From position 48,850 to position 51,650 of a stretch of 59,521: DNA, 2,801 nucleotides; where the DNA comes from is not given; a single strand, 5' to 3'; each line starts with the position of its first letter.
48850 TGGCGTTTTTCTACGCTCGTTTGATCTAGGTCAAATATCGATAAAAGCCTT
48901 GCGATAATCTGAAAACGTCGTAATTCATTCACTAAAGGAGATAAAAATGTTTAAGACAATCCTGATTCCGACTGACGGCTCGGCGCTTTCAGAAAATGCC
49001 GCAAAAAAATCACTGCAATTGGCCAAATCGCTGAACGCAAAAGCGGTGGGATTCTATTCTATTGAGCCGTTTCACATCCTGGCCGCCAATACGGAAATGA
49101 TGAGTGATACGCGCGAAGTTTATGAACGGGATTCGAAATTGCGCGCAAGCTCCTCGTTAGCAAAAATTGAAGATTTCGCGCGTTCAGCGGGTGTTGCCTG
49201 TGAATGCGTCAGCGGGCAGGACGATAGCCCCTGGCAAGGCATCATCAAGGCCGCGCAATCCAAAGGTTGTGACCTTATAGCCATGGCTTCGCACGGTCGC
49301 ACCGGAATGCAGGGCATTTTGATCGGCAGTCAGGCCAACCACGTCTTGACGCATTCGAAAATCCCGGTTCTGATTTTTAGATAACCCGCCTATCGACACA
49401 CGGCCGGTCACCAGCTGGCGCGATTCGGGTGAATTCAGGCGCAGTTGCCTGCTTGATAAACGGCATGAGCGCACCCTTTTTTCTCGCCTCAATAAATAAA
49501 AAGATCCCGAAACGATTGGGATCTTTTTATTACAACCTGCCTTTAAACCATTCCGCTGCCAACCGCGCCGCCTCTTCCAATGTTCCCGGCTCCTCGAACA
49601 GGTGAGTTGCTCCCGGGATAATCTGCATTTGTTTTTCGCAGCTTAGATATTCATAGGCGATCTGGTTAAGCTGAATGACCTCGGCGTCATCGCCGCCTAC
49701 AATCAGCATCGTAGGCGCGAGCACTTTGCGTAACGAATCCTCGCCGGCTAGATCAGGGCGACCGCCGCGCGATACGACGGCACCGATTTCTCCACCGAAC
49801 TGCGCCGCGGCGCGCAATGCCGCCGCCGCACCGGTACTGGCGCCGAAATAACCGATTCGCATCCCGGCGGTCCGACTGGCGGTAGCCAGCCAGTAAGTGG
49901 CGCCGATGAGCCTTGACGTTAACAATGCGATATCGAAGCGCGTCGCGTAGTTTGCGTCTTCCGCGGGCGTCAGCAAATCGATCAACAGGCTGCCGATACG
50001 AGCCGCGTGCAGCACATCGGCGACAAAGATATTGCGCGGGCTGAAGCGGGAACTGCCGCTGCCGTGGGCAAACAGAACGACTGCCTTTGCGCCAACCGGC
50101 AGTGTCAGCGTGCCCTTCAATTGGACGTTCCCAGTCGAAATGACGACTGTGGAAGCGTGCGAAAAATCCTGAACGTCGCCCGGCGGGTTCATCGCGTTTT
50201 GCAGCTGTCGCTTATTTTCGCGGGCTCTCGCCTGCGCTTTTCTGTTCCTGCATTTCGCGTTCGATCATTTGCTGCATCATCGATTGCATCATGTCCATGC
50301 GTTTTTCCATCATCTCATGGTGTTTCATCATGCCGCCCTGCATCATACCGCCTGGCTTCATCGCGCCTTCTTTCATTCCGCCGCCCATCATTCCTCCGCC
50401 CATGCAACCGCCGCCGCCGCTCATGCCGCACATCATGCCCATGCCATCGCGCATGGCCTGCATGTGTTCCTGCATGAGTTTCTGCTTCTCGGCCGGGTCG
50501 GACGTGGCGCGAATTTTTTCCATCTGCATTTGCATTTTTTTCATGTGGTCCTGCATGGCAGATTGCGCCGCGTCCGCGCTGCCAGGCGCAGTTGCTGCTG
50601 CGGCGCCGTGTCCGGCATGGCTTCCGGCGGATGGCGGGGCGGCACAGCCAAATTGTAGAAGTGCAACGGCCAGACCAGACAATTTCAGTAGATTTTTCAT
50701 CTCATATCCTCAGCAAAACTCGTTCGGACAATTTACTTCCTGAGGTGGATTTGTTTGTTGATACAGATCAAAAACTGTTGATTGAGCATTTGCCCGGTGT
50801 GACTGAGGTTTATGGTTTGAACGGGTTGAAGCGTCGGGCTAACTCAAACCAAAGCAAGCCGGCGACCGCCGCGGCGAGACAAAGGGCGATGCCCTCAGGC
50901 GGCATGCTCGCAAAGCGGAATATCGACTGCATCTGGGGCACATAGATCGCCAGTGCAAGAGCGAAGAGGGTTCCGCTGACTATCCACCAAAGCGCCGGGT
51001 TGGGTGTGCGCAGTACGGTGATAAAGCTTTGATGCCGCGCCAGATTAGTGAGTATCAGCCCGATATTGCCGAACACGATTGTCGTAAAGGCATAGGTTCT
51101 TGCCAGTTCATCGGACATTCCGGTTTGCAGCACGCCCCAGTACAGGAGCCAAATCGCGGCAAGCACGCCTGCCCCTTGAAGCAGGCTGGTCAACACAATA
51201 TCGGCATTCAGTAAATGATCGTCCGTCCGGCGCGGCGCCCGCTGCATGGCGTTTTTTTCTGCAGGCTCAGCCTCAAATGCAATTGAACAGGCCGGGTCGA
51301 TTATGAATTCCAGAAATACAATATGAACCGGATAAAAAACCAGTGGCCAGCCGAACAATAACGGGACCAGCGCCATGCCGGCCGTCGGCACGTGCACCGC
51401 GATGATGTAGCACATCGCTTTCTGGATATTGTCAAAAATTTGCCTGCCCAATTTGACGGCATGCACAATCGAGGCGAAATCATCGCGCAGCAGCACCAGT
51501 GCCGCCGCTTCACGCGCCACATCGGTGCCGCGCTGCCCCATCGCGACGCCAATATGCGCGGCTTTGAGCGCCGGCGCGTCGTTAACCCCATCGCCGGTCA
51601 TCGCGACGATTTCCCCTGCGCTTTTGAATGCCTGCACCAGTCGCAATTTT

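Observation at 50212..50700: Extremely Met/Gly-rich lipoprotein behind a perfect FNR box, coupled to a dienelactone-hydrolase-type gene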

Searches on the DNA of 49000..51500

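Call 67: search_rna_families(source=window, start=49000, end=51500, threshold=evalue, max_evalue=0.1)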
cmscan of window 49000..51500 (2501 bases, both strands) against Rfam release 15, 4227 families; matches with E-value up to 0.1: 0.
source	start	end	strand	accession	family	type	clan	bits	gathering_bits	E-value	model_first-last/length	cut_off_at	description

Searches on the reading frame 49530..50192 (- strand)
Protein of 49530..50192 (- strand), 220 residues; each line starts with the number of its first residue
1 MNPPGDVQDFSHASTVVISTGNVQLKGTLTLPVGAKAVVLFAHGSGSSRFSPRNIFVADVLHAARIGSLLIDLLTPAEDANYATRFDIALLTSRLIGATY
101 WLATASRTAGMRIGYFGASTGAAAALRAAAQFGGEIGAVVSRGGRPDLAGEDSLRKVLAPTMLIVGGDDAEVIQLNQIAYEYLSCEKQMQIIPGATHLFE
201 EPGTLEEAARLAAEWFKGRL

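Call 3: search_protein_families(library=pfam, proteins=[window:49530-50192:-], max_evalue=0.01)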
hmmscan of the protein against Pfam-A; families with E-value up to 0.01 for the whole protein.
window:49530-50192:- (220 aa): 1 family
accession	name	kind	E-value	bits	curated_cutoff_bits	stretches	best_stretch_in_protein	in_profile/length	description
PF01738.24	DLH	-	0.0016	18.5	21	1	97-205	83-194/217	Dienelactone hydrolase family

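Call 4: search_protein_families(library=ncbifam, proteins=[window:49530-50192:-], max_evalue=0.01)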
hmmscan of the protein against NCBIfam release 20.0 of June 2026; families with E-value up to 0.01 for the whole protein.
window:49530-50192:- (220 aa): 1 family
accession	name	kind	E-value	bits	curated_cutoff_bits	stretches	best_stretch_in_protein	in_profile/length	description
NF047920.1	lactonase_UilS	equivalog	0.0038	17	400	0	89-141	76-127/285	UilS family quorum-quenching N-acyl-homoserine lactonase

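Call 49: search_solved_structures(query=window:49530-50192:-, max_evalue=0.01)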
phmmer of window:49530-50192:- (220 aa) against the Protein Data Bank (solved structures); distinct sequences matched with E-value up to 0.01: 2.
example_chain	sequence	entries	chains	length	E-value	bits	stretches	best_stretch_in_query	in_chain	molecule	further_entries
2o2g_A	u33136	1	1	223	1.2e-63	217.8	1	15-217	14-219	Dienelactone hydrolase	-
9w30_A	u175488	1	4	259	0.0061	19.5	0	16-74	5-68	Alpha/beta superfamily hydrolase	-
